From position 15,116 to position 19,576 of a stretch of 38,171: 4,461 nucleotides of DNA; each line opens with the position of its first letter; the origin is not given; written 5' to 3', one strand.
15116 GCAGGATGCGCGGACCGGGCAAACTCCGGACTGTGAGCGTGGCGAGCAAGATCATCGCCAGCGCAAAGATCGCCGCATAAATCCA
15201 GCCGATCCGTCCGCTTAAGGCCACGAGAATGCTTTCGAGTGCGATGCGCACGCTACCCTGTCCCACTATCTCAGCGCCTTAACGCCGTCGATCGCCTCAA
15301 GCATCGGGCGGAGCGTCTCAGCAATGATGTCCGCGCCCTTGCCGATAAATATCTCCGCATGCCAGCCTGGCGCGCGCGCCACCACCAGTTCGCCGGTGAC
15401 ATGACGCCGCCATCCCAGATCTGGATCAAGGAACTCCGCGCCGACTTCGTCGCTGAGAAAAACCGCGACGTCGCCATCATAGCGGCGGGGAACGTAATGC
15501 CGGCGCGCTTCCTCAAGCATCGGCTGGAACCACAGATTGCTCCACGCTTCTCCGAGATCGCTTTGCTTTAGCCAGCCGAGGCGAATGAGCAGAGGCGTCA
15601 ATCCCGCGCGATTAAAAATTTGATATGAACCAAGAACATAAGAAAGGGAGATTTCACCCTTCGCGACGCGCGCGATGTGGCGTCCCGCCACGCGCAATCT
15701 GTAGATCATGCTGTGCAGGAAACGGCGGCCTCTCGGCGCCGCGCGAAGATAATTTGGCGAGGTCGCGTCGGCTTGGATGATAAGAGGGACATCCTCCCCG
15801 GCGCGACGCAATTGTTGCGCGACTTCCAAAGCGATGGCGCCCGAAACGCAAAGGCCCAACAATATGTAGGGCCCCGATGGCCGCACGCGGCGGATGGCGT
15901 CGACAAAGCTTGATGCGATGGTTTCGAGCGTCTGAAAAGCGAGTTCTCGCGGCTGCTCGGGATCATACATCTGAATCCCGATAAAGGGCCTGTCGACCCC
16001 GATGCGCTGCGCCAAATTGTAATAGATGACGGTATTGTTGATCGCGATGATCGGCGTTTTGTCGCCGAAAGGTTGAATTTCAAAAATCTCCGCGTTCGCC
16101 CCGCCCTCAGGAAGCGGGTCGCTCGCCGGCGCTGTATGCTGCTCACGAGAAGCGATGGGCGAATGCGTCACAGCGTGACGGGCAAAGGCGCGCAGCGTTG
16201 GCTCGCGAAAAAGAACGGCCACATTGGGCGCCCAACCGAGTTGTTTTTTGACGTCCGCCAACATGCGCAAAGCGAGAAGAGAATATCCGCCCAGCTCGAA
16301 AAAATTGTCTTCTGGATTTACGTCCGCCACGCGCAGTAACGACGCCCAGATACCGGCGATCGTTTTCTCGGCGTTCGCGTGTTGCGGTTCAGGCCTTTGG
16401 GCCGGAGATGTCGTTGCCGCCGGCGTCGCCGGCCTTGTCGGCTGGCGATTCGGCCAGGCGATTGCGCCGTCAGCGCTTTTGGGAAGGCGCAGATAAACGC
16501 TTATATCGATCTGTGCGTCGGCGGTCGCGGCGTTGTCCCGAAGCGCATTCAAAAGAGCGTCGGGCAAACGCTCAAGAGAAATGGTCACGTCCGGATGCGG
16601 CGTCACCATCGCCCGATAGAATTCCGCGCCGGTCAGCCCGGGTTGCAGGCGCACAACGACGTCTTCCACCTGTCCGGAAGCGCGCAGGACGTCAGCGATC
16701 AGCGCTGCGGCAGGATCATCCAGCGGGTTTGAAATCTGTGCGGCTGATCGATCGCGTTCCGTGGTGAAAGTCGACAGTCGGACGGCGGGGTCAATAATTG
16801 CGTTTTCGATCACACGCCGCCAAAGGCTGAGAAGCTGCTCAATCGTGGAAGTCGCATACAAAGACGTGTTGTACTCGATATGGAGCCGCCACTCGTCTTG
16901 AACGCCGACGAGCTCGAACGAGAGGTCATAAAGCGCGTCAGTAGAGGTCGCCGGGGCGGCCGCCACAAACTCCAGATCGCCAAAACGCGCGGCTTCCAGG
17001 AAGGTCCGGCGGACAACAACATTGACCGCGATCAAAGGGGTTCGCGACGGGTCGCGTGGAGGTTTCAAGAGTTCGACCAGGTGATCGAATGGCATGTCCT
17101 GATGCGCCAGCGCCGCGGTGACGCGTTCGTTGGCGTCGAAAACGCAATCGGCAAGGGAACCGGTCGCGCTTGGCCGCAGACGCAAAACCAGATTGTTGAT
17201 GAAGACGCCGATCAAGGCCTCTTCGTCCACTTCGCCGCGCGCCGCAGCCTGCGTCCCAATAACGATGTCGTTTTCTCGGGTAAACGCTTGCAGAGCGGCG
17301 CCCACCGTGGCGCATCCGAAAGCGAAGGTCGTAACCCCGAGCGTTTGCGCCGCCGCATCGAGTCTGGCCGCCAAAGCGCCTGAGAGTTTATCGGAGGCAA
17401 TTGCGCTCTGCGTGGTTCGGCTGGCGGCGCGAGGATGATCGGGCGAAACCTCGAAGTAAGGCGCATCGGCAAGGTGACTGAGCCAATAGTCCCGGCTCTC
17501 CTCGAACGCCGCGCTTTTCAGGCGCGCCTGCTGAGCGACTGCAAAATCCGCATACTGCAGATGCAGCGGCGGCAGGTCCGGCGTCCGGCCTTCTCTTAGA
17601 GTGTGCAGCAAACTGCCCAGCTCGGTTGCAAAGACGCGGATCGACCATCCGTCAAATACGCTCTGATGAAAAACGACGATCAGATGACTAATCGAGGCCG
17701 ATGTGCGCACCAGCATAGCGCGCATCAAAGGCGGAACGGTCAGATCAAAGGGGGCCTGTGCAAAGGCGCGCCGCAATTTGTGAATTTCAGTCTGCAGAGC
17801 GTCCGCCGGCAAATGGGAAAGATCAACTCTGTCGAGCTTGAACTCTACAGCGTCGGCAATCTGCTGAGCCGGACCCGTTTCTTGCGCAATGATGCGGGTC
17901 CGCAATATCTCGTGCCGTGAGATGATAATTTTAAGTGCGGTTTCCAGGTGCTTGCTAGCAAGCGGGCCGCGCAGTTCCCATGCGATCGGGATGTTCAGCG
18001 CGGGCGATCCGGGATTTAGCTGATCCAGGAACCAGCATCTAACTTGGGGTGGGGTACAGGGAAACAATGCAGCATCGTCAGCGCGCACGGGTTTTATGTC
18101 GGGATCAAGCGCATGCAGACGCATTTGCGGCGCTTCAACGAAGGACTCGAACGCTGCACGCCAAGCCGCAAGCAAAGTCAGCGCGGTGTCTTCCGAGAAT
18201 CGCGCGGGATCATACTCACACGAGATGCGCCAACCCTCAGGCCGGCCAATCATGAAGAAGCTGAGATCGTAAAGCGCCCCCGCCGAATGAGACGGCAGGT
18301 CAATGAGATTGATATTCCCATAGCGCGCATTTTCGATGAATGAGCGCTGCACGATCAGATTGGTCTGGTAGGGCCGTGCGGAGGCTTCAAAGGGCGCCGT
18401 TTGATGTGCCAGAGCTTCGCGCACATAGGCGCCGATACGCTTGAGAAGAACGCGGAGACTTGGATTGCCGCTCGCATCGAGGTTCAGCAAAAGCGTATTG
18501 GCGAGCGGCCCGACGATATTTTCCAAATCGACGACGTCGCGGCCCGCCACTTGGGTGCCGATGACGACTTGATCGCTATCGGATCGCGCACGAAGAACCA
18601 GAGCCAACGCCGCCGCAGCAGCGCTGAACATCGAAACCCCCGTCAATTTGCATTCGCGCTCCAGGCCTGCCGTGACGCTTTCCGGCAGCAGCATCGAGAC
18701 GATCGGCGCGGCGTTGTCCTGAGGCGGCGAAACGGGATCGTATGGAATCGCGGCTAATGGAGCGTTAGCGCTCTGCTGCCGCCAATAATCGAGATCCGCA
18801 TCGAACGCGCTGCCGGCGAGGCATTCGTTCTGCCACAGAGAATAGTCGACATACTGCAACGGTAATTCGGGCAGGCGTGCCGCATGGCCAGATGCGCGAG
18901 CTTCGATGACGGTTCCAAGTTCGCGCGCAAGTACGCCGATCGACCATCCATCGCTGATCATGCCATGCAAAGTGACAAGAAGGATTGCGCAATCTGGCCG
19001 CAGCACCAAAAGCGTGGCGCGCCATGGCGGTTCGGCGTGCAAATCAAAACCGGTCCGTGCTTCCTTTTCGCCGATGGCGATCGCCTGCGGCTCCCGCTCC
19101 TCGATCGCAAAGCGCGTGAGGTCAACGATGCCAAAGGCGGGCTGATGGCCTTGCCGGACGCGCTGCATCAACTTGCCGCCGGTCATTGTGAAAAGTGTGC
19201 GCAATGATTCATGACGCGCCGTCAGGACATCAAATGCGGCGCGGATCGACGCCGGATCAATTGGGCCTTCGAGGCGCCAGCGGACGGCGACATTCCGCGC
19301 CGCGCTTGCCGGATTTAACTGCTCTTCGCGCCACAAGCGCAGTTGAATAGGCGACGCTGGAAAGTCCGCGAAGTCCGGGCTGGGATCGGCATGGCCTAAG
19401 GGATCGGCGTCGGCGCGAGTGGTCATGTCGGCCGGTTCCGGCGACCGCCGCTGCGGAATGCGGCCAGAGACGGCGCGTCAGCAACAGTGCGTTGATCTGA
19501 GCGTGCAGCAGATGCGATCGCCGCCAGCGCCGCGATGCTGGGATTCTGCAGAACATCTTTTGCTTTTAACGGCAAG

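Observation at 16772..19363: Tandem condensation domains that both lack the second His of HHxxxDG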

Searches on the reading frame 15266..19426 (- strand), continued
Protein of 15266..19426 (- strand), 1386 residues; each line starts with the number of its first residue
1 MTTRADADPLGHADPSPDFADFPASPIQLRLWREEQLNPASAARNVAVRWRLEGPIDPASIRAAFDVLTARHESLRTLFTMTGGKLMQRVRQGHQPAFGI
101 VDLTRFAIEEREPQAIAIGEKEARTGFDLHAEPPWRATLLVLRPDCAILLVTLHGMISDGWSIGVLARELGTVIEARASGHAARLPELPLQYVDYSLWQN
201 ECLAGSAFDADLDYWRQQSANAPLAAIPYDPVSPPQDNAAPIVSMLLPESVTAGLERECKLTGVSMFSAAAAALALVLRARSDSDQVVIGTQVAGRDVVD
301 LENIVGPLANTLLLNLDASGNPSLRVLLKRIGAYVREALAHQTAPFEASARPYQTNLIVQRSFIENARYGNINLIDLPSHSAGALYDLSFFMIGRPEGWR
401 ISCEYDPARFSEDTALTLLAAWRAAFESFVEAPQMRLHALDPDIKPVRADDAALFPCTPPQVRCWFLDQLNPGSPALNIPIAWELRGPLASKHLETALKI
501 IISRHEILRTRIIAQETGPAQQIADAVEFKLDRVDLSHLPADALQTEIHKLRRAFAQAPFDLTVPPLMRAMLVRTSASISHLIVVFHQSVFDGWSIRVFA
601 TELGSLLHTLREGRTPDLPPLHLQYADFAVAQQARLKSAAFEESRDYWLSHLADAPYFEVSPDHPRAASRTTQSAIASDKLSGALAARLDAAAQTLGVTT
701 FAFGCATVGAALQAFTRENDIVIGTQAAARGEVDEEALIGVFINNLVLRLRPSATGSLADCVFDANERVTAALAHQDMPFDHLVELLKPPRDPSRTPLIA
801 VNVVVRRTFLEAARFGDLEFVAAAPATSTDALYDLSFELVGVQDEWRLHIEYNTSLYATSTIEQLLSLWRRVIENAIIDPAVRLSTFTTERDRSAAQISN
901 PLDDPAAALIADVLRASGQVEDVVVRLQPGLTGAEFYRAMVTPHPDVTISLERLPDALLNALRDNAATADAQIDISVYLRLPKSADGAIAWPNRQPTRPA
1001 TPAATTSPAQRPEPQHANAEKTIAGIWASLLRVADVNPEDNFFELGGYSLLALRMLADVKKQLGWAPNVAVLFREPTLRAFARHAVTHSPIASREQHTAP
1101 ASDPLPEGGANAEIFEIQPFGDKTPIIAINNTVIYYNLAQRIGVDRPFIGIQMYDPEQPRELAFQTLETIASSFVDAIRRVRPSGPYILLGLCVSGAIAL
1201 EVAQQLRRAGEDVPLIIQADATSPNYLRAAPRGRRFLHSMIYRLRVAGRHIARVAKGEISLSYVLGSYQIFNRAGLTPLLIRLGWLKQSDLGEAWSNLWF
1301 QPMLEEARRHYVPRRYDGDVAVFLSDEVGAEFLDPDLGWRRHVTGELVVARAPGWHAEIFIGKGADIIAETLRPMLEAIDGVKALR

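Call 28: find_encoding_contigs(protein=P0003, flank=10000, max_places=1)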
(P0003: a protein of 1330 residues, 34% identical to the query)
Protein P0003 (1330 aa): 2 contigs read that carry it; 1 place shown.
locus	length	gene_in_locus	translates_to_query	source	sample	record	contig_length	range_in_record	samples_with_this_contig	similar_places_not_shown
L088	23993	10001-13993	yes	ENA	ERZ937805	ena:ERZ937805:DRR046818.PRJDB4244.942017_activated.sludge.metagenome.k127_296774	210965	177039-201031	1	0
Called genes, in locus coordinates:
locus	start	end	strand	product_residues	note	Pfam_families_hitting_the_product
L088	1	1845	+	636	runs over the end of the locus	PF00501:AMP-binding, PF13193:AMP-binding_C (weak), PF00550:PP-binding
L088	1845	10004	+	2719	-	PF00109:ketoacyl-synt, PF02801:Ketoacyl-synt_C, PF16197:KAsynt_C_assoc, PF22336:RhiE-like_linker, PF22621:CurL-like_PKS_C, PF00698:Acyl_transf_1, PF00550:PP-binding, PF00202:Aminotran_3, +4 more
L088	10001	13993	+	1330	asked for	PF00668:Condensation, PF00550:PP-binding, PF00975:Thioesterase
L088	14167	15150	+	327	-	PF03403:PAF-AH_p_II, PF12740:PETase (faint)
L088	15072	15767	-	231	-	PF22624:AASDHPPT_N, PF01648:ACPS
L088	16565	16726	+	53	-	PF11742:DUF3302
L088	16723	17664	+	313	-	PF25917:BSH_RND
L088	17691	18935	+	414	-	PF11737:DUF3300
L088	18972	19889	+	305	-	PF11453:DUF2950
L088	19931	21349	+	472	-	PF06863:DUF1254, PF06742:DUF1214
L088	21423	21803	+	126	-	PF06863:DUF1254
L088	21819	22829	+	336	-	PF06863:DUF1254, PF06742:DUF1214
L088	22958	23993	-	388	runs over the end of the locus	PF00266:Aminotran_5 (weak)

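Call 29: search_protein_families(library=ncbifam, proteins=[window:15266-19426:-], max_evalue=0.001)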
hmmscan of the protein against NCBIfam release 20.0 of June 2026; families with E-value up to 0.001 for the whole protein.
window:15266-19426:- (1386 aa): 7 families
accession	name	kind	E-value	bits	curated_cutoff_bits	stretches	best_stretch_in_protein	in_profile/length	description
NF004282.0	PRK05691.1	subfamily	3.8e-143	477.9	4090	3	449-900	1723-2175/4334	non-ribosomal peptide synthase/polyketide synthase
NF047350.1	aureusi_NRPS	equivalog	7.3e-94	315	2500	3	449-890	989-1411/2373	aureusimine non-ribosomal peptide synthetase AusA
NF038078.1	NRPS_MxcG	equivalog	1.5e-43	148.4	2300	3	455-990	5-522/1442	myxochelin non-ribosomal peptide synthetase MxcG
NF041803.1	NRPS_SolG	exception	1.5e-25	89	2200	3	496-777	153-426/1163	solanimycin non-ribosomal peptide synthetase SolG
TIGR03443.1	alpha_am_amid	equivalog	5e-22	77.2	1030.1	2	980-1084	808-916/1390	L-aminoadipate-semialdehyde dehydrogenase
NF007605.2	PRK10252.1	equivalog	1.7e-20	72.2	2400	2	977-1224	940-1169/1292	enterobactin non-ribosomal peptide synthetase EntF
NF040607.1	mycolic_Pks13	equivalog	8.4e-11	40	2100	1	1130-1225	1434-1520/1680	polyketide synthase Pks13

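Call 56: find_encoding_contigs(protein=P0042, flank=10000, max_places=1)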
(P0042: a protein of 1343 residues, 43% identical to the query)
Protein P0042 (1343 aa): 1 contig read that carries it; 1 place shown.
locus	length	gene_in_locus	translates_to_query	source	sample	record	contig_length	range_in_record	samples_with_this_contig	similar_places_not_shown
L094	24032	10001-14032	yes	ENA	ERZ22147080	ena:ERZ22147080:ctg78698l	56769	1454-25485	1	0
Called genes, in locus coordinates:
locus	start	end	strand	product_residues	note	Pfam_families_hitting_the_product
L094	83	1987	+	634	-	PF00501:AMP-binding, PF13193:AMP-binding_C (weak), PF00550:PP-binding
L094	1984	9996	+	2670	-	PF00109:ketoacyl-synt, PF02801:Ketoacyl-synt_C, PF16197:KAsynt_C_assoc, PF22336:RhiE-like_linker, PF22621:CurL-like_PKS_C, PF00698:Acyl_transf_1, PF00550:PP-binding, PF00202:Aminotran_3, +4 more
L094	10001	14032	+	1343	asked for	PF00668:Condensation, PF00501:AMP-binding, PF13193:AMP-binding_C, PF00550:PP-binding, PF00975:Thioesterase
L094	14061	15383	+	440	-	PF12740:PETase (weak), PF03403:PAF-AH_p_II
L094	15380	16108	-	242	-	PF22624:AASDHPPT_N, PF01648:ACPS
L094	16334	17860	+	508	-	PF13727:CoA_binding_3, PF02397:Bac_transf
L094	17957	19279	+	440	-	PF01547:SBP_bac_1, PF13416:SBP_bac_8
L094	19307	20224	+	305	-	PF00528:BPD_transp_1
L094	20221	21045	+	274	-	PF00528:BPD_transp_1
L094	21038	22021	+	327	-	PF00248:Aldo_ket_red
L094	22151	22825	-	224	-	PF00392:GntR, PF07729:FCD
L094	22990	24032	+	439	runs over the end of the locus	PF00083:Sugar_tr, PF07690:MFS_1, PF00083:Sugar_tr, PF07690:MFS_1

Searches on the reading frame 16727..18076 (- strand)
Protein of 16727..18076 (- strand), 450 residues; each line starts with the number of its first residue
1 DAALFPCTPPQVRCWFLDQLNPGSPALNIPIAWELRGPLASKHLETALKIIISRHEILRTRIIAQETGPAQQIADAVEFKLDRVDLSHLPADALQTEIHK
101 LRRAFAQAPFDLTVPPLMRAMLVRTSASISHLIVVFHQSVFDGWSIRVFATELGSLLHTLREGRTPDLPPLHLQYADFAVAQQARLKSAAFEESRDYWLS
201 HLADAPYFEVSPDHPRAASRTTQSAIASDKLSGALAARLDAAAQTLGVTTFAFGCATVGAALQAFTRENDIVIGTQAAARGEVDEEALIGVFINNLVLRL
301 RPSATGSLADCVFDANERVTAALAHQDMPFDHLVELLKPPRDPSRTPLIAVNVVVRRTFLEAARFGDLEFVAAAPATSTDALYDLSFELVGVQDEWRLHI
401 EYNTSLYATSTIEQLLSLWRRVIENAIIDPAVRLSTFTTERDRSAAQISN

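Call 9: search_solved_structures(query=window:16727-18076:-, max_evalue=0.001, show_alignments=1)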
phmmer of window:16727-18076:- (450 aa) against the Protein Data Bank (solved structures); distinct sequences matched with E-value up to 0.001: 52.
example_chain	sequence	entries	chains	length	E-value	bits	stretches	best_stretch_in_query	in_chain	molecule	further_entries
6p1j_A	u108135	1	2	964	2.6e-54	188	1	4-419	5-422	Txo2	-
6oyf_A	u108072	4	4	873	2.3e-52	181.6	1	6-429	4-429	Txo1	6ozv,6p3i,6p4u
2jgp_A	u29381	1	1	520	2.7e-48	168.2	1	3-435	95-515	TYROCIDINE SYNTHETASE 3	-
8z0q_C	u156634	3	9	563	1.9e-46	162.1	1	6-436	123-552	Special condensation domain in NRPS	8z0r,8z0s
5u89_A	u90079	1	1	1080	1.1e-38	136.6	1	6-430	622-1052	Amino acid adenylation domain protein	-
7kvw_A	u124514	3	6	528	2.5e-37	132.1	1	11-431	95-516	PCP-C didomain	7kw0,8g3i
8fx6_A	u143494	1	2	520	3.7e-37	131.5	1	11-431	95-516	PCP-C didomain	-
7kw2_A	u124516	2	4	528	1e-36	130.1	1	13-431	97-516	PCP-C didomain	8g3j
8fx7_A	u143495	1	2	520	1.5e-36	129.5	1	13-431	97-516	PCP-C didomain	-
9lcq_A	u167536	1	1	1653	6e-32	114.4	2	4-423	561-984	PvdL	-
9up2_A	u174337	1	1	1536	8.8e-32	113.8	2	4-423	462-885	PvdL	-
9lcp_A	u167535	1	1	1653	9.7e-32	113.7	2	4-423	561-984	PvdL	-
9lco_A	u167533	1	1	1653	9.7e-32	113.7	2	4-423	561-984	PvdL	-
8xjz_C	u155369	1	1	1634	2.2e-30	109.2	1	5-431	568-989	Peptide synthetase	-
8qnf_A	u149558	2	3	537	3.4e-30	108.6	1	11-425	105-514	Condensation domain TomBC from the Tomaymycin non-ribosomal peptide synthetase | Tomaymycin non-ribosomal peptide synthetase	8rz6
4tx2_B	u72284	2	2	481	4.5e-29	104.9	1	5-437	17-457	Non-ribosomal peptide synthetase | Peptide synthetase, module 7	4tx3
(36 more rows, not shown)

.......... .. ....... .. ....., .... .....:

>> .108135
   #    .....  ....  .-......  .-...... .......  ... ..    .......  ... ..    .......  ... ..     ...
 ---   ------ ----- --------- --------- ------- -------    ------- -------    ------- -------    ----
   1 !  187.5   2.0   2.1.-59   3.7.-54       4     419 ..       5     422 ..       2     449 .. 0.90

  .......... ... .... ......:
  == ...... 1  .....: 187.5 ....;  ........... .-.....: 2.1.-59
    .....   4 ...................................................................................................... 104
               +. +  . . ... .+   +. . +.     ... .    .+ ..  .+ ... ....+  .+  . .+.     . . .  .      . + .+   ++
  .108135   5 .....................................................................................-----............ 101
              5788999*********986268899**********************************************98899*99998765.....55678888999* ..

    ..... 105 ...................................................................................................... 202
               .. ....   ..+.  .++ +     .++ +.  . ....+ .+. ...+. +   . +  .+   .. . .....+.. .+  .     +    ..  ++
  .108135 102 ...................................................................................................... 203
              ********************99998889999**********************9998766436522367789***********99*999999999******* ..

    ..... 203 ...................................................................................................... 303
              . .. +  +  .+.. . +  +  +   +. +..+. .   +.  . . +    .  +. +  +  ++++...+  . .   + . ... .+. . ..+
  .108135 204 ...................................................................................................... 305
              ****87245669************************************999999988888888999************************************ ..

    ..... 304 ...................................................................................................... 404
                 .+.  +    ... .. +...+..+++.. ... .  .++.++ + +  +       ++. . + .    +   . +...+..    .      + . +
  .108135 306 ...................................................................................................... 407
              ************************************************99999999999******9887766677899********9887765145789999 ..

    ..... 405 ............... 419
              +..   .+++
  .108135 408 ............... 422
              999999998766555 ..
